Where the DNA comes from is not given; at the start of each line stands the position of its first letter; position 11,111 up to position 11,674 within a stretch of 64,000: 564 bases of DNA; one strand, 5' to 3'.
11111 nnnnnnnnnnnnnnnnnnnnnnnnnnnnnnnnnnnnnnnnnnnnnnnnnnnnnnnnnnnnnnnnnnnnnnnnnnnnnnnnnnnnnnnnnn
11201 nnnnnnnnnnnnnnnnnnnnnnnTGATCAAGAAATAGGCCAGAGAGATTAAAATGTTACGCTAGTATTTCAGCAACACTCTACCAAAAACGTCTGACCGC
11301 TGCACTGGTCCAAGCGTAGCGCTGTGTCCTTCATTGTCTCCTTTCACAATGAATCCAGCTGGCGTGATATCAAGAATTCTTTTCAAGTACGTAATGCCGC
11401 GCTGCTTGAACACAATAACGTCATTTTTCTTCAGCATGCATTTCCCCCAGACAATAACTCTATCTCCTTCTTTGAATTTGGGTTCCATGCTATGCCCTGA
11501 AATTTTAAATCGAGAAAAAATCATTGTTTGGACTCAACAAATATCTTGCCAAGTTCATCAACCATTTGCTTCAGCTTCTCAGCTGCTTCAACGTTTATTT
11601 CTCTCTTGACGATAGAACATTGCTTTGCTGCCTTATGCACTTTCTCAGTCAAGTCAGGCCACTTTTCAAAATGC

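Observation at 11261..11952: Nickel superoxide dismutase operon (sodN-sodX) in an archaeal context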

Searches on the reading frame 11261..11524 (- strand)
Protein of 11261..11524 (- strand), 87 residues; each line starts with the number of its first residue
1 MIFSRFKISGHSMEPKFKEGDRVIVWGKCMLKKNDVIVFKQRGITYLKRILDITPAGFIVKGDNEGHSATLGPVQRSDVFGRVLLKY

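Call 4: search_protein_families(library=pfam, proteins=[window:11261-11524:-], max_evalue=0.01)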
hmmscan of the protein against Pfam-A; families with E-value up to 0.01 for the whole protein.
window:11261-11524:- (87 aa): 2 families
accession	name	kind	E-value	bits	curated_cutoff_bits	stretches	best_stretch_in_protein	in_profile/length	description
PF00717.28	Peptidase_S24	-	6.1e-08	32.8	23.3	1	7-83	39-115/116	Peptidase S24-like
PF10502.14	Peptidase_S26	-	2.8e-07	31.1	22.9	1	2-51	22-78/168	Signal peptidase, peptidase S26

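Call 5: search_protein_families(library=ncbifam, proteins=[window:11261-11524:-], max_evalue=0.01)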
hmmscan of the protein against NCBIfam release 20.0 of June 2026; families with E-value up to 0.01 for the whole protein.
window:11261-11524:- (87 aa): 4 families
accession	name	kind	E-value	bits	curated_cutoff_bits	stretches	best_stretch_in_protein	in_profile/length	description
TIGR02228.1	sigpep_I_arch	equivalog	1.1e-09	38.4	51.85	1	8-84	36-119/158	signal peptidase I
TIGR02227.1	sigpep_I_bact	equivalog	2.8e-09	37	47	1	2-51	19-75/162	signal peptidase I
TIGR02754.1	sod_Ni_protease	equivalog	1.2e-08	35.2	63.25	1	7-84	2-89/90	nickel-type superoxide dismutase maturation protease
NF046067.1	SigPepSipWBacil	equivalog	0.00075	19.1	190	1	9-80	45-122/189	signal peptidase I SipW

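Call 20: find_homologous_proteins(query=window:11261-11524:-)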
Query window:11261-11524:- (87 aa): 7 proteins with E <= 0.001 among 7 candidates.
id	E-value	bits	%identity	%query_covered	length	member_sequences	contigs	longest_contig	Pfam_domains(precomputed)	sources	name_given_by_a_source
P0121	1.4e-51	190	100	100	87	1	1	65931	PF00717.29,PF10502.15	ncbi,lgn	-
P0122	8.1e-14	69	43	97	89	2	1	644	PF00717.29,PF10502.15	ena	-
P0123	1.8e-13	68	43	99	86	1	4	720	PF00717.29,PF10502.15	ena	-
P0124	1.2e-12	65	43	95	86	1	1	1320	PF00717.29,PF10502.15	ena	-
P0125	4.1e-12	64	44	94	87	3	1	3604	PF00717.29,PF10502.15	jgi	-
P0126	4.9e-9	54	39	99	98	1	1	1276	PF00717.29,PF10502.15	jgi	jgi:nickel-type superoxide dismutase maturation protease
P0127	2.1e-6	46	34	97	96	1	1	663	PF00717.29,PF10502.15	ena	-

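Call 23: search_protein_families(library=ncbifam, alignment_id=A1, max_evalue=0.001)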
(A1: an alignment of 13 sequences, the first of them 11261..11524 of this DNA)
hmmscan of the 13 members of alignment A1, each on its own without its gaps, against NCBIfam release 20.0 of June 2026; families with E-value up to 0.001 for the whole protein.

A. member 1, window:11261-11524:- (87 aa): 4 families
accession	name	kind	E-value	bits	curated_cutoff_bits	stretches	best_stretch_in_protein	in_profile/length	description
TIGR02228.1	sigpep_I_arch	equivalog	1.1e-09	38.4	51.85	1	8-84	36-119/158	signal peptidase I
TIGR02227.1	sigpep_I_bact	equivalog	2.8e-09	37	47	1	2-51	19-75/162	signal peptidase I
TIGR02754.1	sod_Ni_protease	equivalog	1.2e-08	35.2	63.25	1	7-84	2-89/90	nickel-type superoxide dismutase maturation protease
NF046067.1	SigPepSipWBacil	equivalog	0.00075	19.1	190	1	9-80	45-122/189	signal peptidase I SipW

B. families by the number of members that match (of 13 scanned): 6 families
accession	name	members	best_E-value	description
TIGR02227.1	sigpep_I_bact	13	2.2e-22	signal peptidase I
TIGR02228.1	sigpep_I_arch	13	1.1e-09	signal peptidase I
TIGR02754.1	sod_Ni_protease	12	6.5e-17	nickel-type superoxide dismutase maturation protease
NF008114.0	PRK10861.1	4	5.2e-07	signal peptidase I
NF046067.1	SigPepSipWBacil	2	0.0001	signal peptidase I SipW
TIGR02771.1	TraF_Ti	1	4.4e-05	conjugative transfer signal peptidase TraF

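Call 24: search_solved_structures(query=A1, max_evalue=0.01, show_alignments=2)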
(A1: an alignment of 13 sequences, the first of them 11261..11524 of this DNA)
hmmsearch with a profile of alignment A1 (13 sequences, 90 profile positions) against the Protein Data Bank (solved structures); distinct sequences matched with E-value up to 0.01: 17.
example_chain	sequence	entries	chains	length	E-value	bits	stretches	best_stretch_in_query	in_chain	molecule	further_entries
4wvh_A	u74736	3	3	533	3.5e-15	59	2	5-61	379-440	Maltose-binding periplasmic protein,Signal peptidase IB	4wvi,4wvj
4wvg_A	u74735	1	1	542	2.9e-14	56.1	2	5-61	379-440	Maltose-binding periplasmic protein,Signal peptidase IB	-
4nv4_A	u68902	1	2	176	2.2e-12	50.1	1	4-62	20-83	Signal peptidase I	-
4me8_A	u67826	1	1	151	3.1e-09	40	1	9-52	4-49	Signal peptidase I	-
7p2q_A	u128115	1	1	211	4e-07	33.2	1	11-84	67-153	Signal peptidase complex catalytic subunit SEC11C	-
4n31_A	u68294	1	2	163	6.2e-07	32.6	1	5-58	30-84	SipA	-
9nlo_A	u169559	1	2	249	2e-06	31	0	5-50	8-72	Signal peptidase I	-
4k8w_A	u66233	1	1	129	2.7e-06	30.5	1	12-58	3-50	LepA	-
1t7d_A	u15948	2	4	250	3.3e-06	30.3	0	57-85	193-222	SIGNAL PEPTIDASE I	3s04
7p2p_A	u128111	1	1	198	3.3e-06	30.2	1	11-69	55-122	Signal peptidase complex catalytic subunit SEC11A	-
1kn9_A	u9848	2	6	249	3.5e-06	30.2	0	57-85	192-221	Signal peptidase I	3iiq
1b12_A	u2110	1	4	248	3.7e-06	30.1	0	57-85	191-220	SIGNAL PEPTIDASE I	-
6b88_A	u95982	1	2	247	3.7e-06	30.1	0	57-85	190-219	Signal peptidase I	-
9rjb_A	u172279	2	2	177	1.6e-05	28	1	12-84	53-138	Signal peptidase complex catalytic subunit SEC11A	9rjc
7b5g_A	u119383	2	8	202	0.0031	20.7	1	8-56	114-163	LexA repressor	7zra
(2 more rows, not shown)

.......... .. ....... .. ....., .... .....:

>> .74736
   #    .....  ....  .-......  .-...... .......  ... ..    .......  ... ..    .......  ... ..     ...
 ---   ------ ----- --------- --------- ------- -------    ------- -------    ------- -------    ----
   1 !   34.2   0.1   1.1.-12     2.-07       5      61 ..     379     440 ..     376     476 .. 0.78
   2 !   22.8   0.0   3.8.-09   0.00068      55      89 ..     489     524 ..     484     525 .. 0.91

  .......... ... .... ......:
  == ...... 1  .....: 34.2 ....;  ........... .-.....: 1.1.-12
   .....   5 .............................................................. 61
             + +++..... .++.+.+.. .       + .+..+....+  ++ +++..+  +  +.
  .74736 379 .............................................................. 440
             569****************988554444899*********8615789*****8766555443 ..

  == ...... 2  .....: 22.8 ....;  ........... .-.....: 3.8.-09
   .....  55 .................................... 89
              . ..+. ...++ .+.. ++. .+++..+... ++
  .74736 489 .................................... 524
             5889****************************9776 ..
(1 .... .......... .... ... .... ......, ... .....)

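Call 55: predict_structure(alignment_id=A2)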
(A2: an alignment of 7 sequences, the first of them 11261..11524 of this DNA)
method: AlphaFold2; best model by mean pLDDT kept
length: 87 residues; sequences in the alignment: 7
mean_pLDDT: 78.9   pTM: 0.66
mean pLDDT of the five models: 78.9, 77.0, 76.6, 75.0, 74.7
residues with pLDDT >= 90: 0; 70-90: 70; 50-70: 16; < 50: 1
segments of 3 or more residues with pLDDT < 50: none
pLDDT, mean of each block of 10 residues (from residue 1): 77 69 83 88 85 86 58 82 83
secondary structure, 60 per line:
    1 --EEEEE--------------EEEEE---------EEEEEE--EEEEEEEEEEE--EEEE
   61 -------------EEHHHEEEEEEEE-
elements in order: E3-7 E22-26 E36-41 E44-54 E57-60 E79-86

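Call 62: fold_search(model_id=the predicted structure, library=pdb)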
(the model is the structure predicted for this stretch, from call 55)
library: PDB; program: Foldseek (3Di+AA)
matches with E <= 10: 675; with E <= 0.001: 4
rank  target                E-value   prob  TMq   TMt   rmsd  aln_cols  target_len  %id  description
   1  4wvj_A                3.6e-04  1.00  0.77  0.15   3.1       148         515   19  Crystal structure of the Type-I signal peptidase from Staphylococcus aureus (SpsB) in complex with an inhibitor peptid (released 2015-09-23)
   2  4wvi_A                4.8e-04  1.00  0.76  0.15   3.2       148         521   19  Crystal structure of the Type-I signal peptidase from Staphylococcus aureus (SpsB) in complex with a substrate peptide (released 2015-09-23)
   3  4wvh_A                5.6e-04  1.00  0.74  0.15   3.7       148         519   20  Crystal structure of the Type-I signal peptidase from Staphylococcus aureus (SpsB) in complex with a substrate peptide (released 2015-09-23)
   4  4n31_B                7.9e-04  1.00  0.73  0.50   5.5       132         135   12  Structure and activity of Streptococcus pyogenes SipA: a signal peptidase homologue essential for pilus polymerisation (released 2014-08-20)
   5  4wvg_A                1.2e-03  1.00  0.72  0.15   5.0       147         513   19  Crystal structure of the Type-I signal peptidase from Staphylococcus aureus (SpsB). (released 2015-09-23)
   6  4n31_A                2.6e-03  1.00  0.75  0.49   5.0       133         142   13  Structure and activity of Streptococcus pyogenes SipA: a signal peptidase homologue essential for pilus polymerisation (released 2014-08-20)
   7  6a2q                  3.3e-03  1.00  0.66  0.59   3.4        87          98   18  Mycobacterium tuberculosis LexA C-domain I (released 2019-01-23)
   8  6a2s_A                3.4e-03  1.00  0.66  0.59   3.4        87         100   18  Mycobacterium tuberculosis LexA C-domain S160A (released 2019-01-23)
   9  6a2r_A                3.9e-03  1.00  0.67  0.60   3.3        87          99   21  Mycobacterium tuberculosis LexA C-domain II (released 2019-01-23)
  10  6a2t                  7.2e-03  1.00  0.63  0.59   3.6        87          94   20  Mycobacterium tuberculosis LexA C-domain K197A (released 2019-01-23)
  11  1umu_A                7.6e-03  1.00  0.66  0.56   4.0        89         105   17  STRUCTURE DETERMINATION OF UMUD' BY MAD PHASING OF THE SELENOMETHIONYL PROTEIN (released 1996-08-01)
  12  1kca_A                1.0e-02  1.00  0.68  0.60   3.7        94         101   16  Crystal Structure of the lambda Repressor C-terminal Domain Octamer (released 2001-12-21)
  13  2ho0                  1.0e-02  1.00  0.63  0.46   4.2        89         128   16  Structure of a Hyper-cleavable Monomeric Fragment of Phage Lambda Repressor Containing the Cleavage Site Region (released 2006-09-19)
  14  8gmu_A                1.2e-02  1.00  0.65  0.46   3.9        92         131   15  Structure of lambda repressor in complex with RecA filament (released 2022-12-21)
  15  2hnf                  1.3e-02  1.00  0.61  0.44   4.5        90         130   16  Structure of a Hyper-cleavable Monomeric Fragment of Phage lambda Repressor Containing the Cleavage Site Region (released 2006-09-19)
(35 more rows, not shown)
